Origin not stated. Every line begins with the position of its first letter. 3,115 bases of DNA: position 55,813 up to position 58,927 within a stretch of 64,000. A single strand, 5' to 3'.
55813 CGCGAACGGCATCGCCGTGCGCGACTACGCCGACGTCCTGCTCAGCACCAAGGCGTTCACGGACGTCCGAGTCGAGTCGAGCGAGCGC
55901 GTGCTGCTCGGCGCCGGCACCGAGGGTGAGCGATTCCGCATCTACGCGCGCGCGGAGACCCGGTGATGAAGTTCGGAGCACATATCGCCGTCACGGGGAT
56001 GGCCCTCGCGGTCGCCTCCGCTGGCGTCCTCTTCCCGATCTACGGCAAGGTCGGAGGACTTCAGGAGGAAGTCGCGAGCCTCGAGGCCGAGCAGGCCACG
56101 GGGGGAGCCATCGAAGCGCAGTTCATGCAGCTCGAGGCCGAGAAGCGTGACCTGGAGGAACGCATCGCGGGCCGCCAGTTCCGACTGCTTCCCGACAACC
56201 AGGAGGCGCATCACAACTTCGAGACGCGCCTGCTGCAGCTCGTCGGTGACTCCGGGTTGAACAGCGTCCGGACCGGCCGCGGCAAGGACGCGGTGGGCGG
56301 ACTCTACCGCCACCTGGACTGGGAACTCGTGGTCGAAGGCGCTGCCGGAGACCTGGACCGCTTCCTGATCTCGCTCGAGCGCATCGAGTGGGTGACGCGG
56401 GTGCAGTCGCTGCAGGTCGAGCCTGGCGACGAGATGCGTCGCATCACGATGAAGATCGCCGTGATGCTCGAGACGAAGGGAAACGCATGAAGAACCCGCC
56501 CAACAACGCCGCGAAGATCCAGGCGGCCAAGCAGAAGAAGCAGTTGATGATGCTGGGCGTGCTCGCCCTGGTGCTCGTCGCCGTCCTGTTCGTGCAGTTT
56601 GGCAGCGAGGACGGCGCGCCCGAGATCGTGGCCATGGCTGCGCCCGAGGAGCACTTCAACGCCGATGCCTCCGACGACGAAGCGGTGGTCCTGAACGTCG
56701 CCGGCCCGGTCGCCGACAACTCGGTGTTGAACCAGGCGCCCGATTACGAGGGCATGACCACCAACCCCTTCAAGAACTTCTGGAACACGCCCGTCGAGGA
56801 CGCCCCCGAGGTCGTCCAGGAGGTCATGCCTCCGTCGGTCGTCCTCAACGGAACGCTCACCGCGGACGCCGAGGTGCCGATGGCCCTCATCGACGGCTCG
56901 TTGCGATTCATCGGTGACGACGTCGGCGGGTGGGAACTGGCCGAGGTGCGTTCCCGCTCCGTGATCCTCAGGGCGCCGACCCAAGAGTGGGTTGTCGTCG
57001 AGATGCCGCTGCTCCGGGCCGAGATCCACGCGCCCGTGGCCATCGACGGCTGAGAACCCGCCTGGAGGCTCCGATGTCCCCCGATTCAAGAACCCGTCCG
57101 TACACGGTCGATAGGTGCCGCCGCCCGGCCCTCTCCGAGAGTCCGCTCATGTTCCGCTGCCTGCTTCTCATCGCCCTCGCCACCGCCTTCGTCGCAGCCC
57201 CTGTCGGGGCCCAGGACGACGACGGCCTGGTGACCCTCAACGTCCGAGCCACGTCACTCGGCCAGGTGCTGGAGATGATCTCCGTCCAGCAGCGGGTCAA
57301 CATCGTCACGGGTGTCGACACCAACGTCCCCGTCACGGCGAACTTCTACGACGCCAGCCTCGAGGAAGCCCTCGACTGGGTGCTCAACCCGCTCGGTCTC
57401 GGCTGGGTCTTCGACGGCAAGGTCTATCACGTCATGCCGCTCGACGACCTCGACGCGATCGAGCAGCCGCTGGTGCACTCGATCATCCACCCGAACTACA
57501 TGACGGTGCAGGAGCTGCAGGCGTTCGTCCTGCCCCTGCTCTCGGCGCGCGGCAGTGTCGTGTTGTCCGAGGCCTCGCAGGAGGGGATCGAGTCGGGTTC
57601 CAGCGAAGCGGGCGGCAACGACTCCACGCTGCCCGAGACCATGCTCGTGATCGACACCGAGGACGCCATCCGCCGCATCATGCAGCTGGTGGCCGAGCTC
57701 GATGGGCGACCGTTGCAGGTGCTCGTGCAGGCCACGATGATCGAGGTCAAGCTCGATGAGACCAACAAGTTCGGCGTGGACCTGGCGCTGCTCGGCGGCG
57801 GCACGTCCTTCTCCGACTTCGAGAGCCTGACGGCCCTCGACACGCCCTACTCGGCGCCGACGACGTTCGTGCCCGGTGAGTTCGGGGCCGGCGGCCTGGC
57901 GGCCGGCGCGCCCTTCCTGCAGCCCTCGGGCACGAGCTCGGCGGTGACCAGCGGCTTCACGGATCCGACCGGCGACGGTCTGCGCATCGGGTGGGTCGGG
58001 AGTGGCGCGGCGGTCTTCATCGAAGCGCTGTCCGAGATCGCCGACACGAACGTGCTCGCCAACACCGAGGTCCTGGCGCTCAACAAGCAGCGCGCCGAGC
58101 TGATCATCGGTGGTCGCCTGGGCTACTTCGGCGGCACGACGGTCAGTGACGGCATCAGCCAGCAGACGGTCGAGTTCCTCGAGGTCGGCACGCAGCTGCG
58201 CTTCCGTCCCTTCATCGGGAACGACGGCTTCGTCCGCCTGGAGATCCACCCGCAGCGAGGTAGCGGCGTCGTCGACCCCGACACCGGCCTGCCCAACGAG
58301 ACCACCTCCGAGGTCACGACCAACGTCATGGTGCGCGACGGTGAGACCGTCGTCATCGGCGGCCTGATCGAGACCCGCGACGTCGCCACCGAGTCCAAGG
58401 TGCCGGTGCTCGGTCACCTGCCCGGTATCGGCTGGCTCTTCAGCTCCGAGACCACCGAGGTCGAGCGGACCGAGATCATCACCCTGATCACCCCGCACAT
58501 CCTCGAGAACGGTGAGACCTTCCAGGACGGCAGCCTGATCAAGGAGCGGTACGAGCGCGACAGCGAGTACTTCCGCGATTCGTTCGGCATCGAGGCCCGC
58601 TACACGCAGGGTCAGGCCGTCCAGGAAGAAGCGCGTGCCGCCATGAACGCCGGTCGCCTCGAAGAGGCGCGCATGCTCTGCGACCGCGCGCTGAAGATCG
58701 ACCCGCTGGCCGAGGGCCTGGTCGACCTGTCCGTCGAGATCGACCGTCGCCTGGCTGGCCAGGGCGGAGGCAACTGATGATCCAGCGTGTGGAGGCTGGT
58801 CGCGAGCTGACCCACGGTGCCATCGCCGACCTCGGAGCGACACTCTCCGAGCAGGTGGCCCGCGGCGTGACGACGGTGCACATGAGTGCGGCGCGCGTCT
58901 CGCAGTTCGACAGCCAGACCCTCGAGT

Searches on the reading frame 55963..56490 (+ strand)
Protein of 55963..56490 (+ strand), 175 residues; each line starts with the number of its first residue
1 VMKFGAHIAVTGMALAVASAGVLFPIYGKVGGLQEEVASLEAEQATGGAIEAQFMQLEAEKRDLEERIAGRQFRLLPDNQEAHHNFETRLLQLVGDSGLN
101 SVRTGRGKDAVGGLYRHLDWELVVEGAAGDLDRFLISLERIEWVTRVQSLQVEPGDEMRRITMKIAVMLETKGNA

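Call 4: search_protein_families(library=pfam, proteins=[window:55963-56490:+], max_evalue=0.1)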
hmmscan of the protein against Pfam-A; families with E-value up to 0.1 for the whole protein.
window:55963-56490:+ (175 aa): 1 family
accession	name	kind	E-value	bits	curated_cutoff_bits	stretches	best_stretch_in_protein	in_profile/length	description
PF04350.18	PilO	-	0.065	13.8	22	1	34-171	5-140/145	Pilus assembly protein, PilO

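Call 5: search_protein_families(library=ncbifam, proteins=[window:55963-56490:+], max_evalue=0.1)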
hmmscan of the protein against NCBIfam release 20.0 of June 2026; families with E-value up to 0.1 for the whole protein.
window:55963-56490:+ (175 aa): 2 families
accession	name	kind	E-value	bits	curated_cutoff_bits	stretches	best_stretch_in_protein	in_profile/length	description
NF040576.1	T2SS_GspM_XpsM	equivalog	3.2e-05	23.7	60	1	8-156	5-154/180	type II secretion system protein GspM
TIGR00838.1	argH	equivalog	0.06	12.3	279.5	1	49-109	48-109/455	argininosuccinate lyase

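Call 66: search_solved_structures(query=A7, max_evalue=10)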
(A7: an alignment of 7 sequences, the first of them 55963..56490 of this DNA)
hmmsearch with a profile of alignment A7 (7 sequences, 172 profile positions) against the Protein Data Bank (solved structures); distinct sequences matched with E-value up to 10: 16.
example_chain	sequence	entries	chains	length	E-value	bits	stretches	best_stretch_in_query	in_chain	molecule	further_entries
6fwx_A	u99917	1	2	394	0.00089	22.4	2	124-159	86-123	Titin,Titin,Titin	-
3jc8_Oa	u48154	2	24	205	0.027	17.6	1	21-153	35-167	PilO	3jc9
4hse_A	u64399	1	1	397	0.16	15.1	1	22-74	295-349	Chaperone protein ClpB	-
1qvr_A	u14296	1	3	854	0.19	14.8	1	22-74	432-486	ClpB protein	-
7wz8_C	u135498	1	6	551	0.48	13.5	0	7-63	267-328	SNAP-tag,C-type lectin domain family 4 member K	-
3eyj_B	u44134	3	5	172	0.68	13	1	29-101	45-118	Hemagglutinin HA2 chain | Hemagglutinin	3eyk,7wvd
6v44_B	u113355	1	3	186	0.74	12.9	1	29-101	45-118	Hemagglutinin HA2 chain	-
8gv6_B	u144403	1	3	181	0.76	12.8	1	29-101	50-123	Hemagglutinin H14-HA2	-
5xl1_C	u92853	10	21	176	0.79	12.8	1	29-101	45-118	Hemagglutinin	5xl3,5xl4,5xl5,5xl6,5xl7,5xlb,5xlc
6v48_B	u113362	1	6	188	0.79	12.8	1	29-101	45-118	Hemagglutinin HA2 chain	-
1ya5_A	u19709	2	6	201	1.3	12.1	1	124-159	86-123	N2B-TITIN ISOFORM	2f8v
1ulr_A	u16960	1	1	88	1.4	12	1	114-156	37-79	putative acylphosphatase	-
2a38_A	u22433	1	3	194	1.4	12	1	124-159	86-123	Titin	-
6sdb_A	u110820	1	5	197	1.4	12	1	124-159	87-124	Titin,Decorin,Titin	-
6h2d_P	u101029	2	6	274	1.6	11.8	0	15-66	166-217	AhlC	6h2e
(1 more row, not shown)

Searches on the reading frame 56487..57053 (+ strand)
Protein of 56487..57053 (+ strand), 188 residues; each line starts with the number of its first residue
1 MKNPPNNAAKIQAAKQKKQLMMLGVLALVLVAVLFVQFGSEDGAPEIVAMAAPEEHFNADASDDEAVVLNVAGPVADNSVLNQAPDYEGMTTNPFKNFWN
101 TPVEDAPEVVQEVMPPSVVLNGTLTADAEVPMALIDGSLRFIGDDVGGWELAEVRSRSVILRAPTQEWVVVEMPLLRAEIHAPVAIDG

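Call 4: search_protein_families(library=pfam, proteins=[window:56487-57053:+], max_evalue=0.1)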
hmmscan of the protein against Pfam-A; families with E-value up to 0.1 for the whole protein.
window:56487-57053:+ (188 aa): 0 families

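Call 5: search_protein_families(library=ncbifam, proteins=[window:56487-57053:+], max_evalue=0.1)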
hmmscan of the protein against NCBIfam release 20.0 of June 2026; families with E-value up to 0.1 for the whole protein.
window:56487-57053:+ (188 aa): 2 families
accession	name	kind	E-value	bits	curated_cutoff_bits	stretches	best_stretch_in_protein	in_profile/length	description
NF033486.1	harvest_ssl1498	equivalog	0.0005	19.9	45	1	4-35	15-46/53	photosystem II assembly protein Psb34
NF004285.1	PRK05696.1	equivalog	0.045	13.5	179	1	7-71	7-73/171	flagellar basal body-associated protein FliL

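Call 29: search_solved_structures(query=A4, max_evalue=10)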
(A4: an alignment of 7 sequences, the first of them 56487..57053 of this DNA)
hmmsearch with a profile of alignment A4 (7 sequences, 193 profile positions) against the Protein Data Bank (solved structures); distinct sequences matched with E-value up to 10: 12.
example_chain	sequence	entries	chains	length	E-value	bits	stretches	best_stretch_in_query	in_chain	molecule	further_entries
7on6_A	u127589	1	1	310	0.0015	21.4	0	128-143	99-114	SAKe6AE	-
7ue2_A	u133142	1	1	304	0.0045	19.8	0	8-67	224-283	RPB_PLP3_R6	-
6yw5_DD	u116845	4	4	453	0.72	12.6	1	40-105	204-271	Mito ribosomal protein S4 | S4 RNA-binding domain-containing protein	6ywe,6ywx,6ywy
1bxg_A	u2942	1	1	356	2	11.2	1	32-163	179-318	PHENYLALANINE DEHYDROGENASE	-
1bw9_B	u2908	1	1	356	2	11.2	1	32-163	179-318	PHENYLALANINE DEHYDROGENASE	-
1bxg_B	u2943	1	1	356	2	11.2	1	32-163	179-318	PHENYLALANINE DEHYDROGENASE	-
1bw9_A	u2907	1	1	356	2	11.2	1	32-163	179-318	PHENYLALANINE DEHYDROGENASE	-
1c1d_B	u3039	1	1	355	2.1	11.1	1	32-163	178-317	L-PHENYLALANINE DEHYDROGENASE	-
1c1x_B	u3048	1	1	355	2.1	11.1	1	32-163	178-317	PROTEIN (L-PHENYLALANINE DEHYDROGENASE)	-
1c1d_A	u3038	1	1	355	2.2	11.1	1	32-163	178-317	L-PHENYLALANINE DEHYDROGENASE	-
1c1x_A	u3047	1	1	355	2.2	11.1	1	32-163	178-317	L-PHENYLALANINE DEHYDROGENASE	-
8pjy_A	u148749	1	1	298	5.4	9.8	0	130-143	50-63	SAKe6EEref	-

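Call 61: search_protein_families(library=pfam, alignment_id=A4, max_evalue=5)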
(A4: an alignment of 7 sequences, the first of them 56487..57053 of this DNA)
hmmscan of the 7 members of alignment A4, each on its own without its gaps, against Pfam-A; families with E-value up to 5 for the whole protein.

A. member 1, window:56487-57053:+ (188 aa): 1 family
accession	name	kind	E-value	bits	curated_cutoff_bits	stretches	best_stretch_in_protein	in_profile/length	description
PF16537.11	T2SSB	-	0.17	12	28.4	1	132-163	19-51/60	Type II secretion system protein B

B. families by the number of members that match (of 7 scanned): 6 families
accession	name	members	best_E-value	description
PF16537.11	T2SSB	3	0.00035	Type II secretion system protein B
PF23893.1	Y4YQ_C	3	0.0045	Uncharacterised protein Y4YQ C-terminal domain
PF23862.1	CdsD_C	2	0.057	CdsD C-terminal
PF11022.13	ATP19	1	0.0073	ATP synthase subunit K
PF06280.18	fn3_5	1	0.11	Fn3-like domain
PF24267.1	HVO_1552_C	1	0.18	HVO_1552, C-terminal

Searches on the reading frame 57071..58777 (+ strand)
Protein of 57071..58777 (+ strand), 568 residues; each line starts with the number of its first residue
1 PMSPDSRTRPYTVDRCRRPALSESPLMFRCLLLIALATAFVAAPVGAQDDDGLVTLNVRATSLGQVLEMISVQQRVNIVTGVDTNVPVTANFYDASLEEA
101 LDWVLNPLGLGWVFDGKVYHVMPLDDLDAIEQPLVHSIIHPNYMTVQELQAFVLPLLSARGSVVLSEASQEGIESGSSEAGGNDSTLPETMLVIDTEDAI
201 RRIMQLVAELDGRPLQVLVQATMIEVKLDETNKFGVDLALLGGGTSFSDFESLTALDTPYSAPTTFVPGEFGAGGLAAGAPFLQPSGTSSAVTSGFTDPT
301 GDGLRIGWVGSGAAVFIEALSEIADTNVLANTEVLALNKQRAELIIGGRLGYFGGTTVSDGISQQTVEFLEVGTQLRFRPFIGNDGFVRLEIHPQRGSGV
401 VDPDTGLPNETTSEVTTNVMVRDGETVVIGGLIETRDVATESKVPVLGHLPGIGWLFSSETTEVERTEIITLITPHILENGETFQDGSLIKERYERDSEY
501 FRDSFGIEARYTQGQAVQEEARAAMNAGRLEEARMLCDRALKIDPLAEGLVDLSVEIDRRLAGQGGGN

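Call 4: search_protein_families(library=pfam, proteins=[window:57071-58777:+], max_evalue=0.1)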
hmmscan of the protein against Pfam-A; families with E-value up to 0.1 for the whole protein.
window:57071-58777:+ (568 aa): 5 families
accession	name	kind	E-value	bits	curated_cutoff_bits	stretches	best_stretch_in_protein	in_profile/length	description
PF00263.26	Secretin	-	3.3e-39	134.6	27.5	1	320-478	2-168/169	Bacterial type II and III secretion system protein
PF07660.19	STN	-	8.6e-05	22.7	28.4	1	82-119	10-47/52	Secretin and TonB N terminus short domain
PF03958.22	Secretin_N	-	0.012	16.2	28.2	1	139-216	4-69/69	Bacterial type II/III secretion system short domain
PF07719.23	TPR_2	-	0.021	15.4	27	1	519-545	6-32/34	Tetratricopeptide repeat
PF13428.12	TPR_14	-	0.026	15.6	23.5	1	518-547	5-34/44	Tetratricopeptide repeat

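Call 5: search_protein_families(library=ncbifam, proteins=[window:57071-58777:+], max_evalue=0.1)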
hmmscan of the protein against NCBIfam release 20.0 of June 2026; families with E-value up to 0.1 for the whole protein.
window:57071-58777:+ (568 aa): 9 families
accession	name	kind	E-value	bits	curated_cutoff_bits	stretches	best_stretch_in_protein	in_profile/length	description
TIGR02517.1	type_II_gspD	equivalog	1.3e-53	182.5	351.35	1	188-485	309-597/600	type II secretion system secretin GspD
TIGR02515.1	IV_pilus_PilQ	subfamily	2.3e-44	152.1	284.35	1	54-479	4-428/428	type IV pilus secretin PilQ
TIGR02519.1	pilus_MshL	equivalog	9.6e-33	113.4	250.2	1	193-478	12-290/290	pilus (MSHA type) biogenesis protein MshL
TIGR02516.1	type_III_yscC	equivalog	8.9e-26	90.4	238.45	2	190-479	209-462/463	type III secretion system outer membrane ring subunit SctC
NF010083.0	PRK13568.1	equivalog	1.7e-23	83.1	554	2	319-479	258-418/419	DNA uptake porin HofQ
NF042912.1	Amuc_1098_fam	equivalog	3.1e-19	68.5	750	1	412-479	730-797/805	Amuc_1098 family type IV pilus outer membrane protein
NF007851.2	PRK10560.1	exception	7.7e-18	64.5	598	1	317-479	248-410/412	DNA uptake porin HofQ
NF011873.0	PRK15346.1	equivalog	1.2e-16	60.5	524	1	318-473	334-489/499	EscC/YscC/HrcC family type III secretion system outer membrane ring protein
TIGR02520.1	pilus_B_mal_scr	equivalog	0.00022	19.9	287.65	1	311-475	337-511/513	PilN family type IVB pilus formation outer membrane protein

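Call 39: search_solved_structures(query=window:57071-58777:+, max_evalue=0.001)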
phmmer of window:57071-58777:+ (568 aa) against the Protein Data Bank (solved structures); distinct sequences matched with E-value up to 0.001: 21.
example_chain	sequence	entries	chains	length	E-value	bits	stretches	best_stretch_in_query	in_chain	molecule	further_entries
5zdh_A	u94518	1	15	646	9.9e-26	93.6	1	155-530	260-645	Type II secretion system protein D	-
9k8v_A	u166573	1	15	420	2.8e-25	92.1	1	192-507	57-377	General secretion pathway protein D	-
5wq8_A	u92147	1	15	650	9.2e-25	90.4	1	192-507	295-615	Type II secretion system protein D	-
5w68_A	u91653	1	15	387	2.5e-24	88.9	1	155-509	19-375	Putative type II secretion protein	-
5wq9_A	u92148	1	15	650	4.8e-24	88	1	192-507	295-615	Type II secretion system protein D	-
6i1y_A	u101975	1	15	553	1.9e-23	86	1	195-507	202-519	General secretion pathway protein GspD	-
6ve2_A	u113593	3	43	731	8.2e-23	83.9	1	54-480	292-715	Fimbrial assembly protein PilQ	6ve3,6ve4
9x0w_A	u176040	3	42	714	8.3e-23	83.9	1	54-480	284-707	Fimbrial assembly protein PilQ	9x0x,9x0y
9sh1_A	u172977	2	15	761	3.3e-22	81.9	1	55-479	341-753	Type IV pilus biogenesis and competence protein PilQ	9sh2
4av2_A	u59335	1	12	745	4.3e-22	81.5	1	55-479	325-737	TYPE IV PILUS BIOGENESIS AND COMPETENCE PROTEIN PILQ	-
5wq7_A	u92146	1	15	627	7.2e-21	77.5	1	190-497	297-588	Putative type II secretion system protein D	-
6i1x_A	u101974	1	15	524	2.8e-20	75.6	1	184-485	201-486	Type II secretion system protein D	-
3jc8_Qa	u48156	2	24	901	3.1e-20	75.4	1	42-480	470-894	PilQ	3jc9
6hcg_A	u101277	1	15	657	6.5e-20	74.3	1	191-487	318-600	Type II secretion system protein D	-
5wln_G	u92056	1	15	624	2.2e-19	72.6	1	300-479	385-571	Type II secretion system protein D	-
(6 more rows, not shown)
